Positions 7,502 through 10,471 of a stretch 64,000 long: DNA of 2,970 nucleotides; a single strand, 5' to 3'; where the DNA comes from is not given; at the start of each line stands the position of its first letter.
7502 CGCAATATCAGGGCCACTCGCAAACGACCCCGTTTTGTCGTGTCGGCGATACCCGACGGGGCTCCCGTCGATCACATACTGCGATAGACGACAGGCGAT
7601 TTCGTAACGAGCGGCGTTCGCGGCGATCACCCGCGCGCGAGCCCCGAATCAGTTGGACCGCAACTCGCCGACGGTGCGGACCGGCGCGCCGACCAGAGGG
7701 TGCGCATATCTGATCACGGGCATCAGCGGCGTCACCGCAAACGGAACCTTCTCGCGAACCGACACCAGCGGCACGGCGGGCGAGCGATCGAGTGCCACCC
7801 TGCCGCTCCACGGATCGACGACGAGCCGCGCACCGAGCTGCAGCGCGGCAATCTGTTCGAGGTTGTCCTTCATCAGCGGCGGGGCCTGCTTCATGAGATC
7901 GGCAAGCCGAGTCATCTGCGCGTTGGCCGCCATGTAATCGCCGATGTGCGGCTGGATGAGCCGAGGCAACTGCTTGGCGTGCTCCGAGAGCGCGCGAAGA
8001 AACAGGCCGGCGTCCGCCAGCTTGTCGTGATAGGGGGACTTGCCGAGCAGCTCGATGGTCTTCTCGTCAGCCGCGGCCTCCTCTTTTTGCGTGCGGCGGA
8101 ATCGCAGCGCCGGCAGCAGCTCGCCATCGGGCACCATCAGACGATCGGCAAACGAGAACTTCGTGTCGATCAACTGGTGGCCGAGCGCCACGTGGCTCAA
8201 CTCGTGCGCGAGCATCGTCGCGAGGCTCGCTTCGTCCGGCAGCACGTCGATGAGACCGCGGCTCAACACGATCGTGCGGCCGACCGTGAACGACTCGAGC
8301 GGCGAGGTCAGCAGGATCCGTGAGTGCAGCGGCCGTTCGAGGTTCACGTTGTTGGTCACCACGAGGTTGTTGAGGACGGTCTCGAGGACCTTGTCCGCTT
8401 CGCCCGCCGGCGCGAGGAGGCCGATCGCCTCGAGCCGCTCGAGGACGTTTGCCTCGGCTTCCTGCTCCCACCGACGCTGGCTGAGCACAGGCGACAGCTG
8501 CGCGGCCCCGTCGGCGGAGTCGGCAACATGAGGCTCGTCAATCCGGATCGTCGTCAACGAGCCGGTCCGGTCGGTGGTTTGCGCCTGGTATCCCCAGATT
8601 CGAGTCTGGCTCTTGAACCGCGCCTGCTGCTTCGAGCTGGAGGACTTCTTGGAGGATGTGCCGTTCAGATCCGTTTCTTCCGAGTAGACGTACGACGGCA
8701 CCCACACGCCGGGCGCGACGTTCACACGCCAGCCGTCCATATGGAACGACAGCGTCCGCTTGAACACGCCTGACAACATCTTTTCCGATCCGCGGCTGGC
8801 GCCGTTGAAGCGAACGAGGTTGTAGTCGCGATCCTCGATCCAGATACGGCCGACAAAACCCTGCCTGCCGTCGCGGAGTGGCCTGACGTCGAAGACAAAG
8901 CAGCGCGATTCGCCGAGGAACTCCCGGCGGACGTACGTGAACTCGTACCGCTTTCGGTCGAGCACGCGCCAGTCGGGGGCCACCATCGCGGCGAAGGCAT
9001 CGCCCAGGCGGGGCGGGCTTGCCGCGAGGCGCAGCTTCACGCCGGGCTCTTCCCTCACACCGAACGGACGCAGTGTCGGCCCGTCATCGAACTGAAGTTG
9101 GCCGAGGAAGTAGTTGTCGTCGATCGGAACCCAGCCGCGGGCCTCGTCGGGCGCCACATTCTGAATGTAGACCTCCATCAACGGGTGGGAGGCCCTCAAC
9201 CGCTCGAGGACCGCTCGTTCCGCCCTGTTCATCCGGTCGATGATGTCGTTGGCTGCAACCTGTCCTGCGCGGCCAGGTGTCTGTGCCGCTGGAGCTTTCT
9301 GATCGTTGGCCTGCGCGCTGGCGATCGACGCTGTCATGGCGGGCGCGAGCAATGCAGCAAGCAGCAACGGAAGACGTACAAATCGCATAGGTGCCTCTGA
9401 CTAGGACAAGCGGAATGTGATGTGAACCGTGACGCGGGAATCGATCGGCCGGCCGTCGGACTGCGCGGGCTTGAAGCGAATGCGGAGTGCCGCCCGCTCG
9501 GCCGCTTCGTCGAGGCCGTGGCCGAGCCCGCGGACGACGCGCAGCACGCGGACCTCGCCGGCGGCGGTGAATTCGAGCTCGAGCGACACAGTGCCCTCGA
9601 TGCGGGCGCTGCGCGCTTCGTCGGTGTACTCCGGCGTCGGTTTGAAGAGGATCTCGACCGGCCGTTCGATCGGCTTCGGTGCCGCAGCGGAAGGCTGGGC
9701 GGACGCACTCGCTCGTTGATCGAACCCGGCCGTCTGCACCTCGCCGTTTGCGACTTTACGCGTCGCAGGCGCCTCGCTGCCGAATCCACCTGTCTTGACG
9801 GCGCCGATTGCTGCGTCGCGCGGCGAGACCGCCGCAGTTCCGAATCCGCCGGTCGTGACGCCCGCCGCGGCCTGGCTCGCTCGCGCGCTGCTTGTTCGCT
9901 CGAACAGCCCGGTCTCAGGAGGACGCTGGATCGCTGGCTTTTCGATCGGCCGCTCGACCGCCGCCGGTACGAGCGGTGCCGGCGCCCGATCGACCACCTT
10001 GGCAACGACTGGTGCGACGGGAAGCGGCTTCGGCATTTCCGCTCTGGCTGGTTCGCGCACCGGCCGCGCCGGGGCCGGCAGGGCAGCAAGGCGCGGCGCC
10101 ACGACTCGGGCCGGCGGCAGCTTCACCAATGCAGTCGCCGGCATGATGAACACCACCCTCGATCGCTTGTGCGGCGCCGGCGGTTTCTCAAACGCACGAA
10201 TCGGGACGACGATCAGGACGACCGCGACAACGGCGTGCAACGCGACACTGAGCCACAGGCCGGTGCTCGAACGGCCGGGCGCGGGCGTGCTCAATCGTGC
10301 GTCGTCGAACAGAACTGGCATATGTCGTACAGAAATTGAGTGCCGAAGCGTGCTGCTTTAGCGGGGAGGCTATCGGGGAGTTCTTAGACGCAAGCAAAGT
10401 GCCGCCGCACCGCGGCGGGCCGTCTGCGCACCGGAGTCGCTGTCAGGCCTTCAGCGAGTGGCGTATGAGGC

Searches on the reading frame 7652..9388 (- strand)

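Call 8: search_protein_families(library=pfam, proteins=[window:7652-9388:-], max_evalue=0.01)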
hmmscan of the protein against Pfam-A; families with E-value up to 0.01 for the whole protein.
window:7652-9388:- (579 aa): 2 families
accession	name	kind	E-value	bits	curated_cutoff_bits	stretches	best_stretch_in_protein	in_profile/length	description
PF01435.24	Peptidase_M48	-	2.2e-07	31.3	20.3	1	364-410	36-86/186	Peptidase family M48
PF13699.11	eCIS_core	-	0.00055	20.5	22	1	366-401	40-73/79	eCIS core domain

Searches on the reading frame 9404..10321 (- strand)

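Call 46: search_protein_families(library=pfam, proteins=[window:9404-10321:-], max_evalue=0.001)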
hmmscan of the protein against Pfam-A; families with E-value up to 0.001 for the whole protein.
window:9404-10321:- (306 aa): 1 family
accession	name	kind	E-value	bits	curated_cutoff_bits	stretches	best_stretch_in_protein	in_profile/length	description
PF03544.19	TonB_C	-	7.7e-16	58.8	24.6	1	229-305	2-79/79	Gram-negative bacterial TonB protein C-terminal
